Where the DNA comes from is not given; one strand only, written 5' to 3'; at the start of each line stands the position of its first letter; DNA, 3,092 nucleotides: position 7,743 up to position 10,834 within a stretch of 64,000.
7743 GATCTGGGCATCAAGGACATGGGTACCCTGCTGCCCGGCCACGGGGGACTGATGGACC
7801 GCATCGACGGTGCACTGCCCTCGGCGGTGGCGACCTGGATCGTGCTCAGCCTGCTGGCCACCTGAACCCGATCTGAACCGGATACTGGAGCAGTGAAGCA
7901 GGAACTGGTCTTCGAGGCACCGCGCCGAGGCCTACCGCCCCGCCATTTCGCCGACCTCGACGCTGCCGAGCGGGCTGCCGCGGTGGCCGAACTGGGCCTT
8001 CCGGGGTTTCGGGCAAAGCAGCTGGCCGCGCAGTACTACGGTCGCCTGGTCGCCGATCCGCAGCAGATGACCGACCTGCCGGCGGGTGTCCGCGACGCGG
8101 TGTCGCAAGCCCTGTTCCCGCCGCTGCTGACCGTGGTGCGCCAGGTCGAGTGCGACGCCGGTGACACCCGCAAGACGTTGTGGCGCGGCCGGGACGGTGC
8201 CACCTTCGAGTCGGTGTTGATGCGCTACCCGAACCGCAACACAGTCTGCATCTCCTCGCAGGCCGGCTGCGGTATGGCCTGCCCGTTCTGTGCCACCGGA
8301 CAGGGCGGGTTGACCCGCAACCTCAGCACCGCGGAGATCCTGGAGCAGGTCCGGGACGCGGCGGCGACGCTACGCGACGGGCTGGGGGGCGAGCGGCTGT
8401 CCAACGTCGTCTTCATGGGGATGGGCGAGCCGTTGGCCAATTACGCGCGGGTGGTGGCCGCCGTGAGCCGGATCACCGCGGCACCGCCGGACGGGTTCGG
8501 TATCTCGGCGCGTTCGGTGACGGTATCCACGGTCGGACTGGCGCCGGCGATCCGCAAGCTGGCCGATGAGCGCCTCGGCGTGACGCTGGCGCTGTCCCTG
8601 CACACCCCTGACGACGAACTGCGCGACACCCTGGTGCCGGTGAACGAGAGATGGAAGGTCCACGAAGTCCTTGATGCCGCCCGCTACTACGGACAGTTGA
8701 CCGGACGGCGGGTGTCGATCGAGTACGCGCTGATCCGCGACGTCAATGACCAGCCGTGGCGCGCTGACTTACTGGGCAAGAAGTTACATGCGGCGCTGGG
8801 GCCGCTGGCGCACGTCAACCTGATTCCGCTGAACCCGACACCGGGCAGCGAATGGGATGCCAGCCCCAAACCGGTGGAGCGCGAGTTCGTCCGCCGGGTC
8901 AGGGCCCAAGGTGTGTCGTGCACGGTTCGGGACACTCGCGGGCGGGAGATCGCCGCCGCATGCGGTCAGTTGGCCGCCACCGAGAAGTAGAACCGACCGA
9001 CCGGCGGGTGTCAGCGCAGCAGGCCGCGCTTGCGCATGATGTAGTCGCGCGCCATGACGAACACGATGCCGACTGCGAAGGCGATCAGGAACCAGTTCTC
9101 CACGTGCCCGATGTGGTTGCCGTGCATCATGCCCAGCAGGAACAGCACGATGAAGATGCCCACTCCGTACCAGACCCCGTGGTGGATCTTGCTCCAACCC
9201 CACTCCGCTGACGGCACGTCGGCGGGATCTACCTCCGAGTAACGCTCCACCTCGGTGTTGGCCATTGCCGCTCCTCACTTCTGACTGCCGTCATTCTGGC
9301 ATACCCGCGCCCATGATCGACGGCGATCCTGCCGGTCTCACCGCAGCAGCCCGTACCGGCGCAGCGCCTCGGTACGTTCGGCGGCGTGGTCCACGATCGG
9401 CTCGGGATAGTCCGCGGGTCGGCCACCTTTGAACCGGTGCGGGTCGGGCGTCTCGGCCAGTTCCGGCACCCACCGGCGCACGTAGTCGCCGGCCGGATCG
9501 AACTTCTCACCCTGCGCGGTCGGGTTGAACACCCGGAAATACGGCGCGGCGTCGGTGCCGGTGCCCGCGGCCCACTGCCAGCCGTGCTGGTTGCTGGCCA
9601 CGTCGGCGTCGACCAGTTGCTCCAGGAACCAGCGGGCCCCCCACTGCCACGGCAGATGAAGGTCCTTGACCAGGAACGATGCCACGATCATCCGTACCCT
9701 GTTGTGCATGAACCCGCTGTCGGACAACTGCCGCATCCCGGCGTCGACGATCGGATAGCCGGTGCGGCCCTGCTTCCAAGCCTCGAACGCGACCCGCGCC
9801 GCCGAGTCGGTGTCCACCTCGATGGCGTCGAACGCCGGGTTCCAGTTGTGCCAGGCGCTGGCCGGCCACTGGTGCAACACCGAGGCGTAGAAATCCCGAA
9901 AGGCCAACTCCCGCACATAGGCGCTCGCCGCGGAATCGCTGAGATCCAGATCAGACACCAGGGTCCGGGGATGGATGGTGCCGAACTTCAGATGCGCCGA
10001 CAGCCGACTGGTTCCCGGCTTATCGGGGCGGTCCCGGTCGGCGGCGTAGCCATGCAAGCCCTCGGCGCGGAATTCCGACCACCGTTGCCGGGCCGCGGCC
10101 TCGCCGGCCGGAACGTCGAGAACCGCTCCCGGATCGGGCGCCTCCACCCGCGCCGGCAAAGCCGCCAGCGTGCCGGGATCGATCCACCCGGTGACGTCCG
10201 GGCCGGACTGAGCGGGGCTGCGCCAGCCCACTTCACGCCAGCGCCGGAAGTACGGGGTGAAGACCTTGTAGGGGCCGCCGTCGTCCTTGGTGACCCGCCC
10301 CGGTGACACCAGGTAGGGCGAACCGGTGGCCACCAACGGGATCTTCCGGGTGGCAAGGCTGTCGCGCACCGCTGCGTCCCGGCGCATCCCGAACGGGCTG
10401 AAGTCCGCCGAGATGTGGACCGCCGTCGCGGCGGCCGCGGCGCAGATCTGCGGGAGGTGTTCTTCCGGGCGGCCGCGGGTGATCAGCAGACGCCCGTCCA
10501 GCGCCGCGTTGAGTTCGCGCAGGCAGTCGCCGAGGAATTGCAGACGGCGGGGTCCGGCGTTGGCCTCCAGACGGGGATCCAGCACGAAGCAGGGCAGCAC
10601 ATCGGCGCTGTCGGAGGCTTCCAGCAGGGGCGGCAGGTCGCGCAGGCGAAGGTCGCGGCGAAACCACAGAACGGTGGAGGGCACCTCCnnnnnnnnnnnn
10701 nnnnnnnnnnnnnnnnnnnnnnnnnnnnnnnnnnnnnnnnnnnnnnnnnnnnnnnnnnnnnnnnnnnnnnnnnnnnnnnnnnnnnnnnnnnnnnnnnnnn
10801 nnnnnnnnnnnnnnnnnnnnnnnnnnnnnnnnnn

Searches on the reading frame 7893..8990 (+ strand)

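Call 67: search_protein_families(library=pfam, proteins=[window:7893-8990:+], max_evalue=0.00001)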
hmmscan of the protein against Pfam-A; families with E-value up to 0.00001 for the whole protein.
window:7893-8990:+ (365 aa): 1 family
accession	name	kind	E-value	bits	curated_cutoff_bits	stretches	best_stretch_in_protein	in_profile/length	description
PF04055.27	Radical_SAM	-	3.7e-15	56.9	29.5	1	121-290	2-160/166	Radical SAM superfamily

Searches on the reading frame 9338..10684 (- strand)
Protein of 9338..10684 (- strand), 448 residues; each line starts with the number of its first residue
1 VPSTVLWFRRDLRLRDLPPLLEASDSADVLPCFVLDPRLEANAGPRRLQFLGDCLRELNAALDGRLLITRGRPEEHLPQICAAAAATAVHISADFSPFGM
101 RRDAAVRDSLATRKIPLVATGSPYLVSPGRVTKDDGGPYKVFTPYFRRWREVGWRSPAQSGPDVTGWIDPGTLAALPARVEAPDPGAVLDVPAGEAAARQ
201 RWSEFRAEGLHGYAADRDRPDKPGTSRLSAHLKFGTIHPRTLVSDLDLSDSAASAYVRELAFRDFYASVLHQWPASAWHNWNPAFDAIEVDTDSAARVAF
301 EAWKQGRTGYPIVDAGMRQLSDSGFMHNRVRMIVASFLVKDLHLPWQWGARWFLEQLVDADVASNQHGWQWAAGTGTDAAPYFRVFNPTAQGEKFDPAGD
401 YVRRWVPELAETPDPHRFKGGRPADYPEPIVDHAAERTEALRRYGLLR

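Call 66: search_protein_families(library=pfam, proteins=[window:9338-10684:-], max_evalue=0.00001)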
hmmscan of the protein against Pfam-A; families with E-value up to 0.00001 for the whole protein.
window:9338-10684:- (448 aa): 2 families
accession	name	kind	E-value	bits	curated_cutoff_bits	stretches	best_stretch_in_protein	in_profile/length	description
PF03441.19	FAD_binding_7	-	1.2e-77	260.4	27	1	257-444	2-201/203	FAD binding domain of DNA photolyase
PF00875.24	DNA_photolyase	-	1.1e-39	136.4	26.6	1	4-153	1-156/164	DNA photolyase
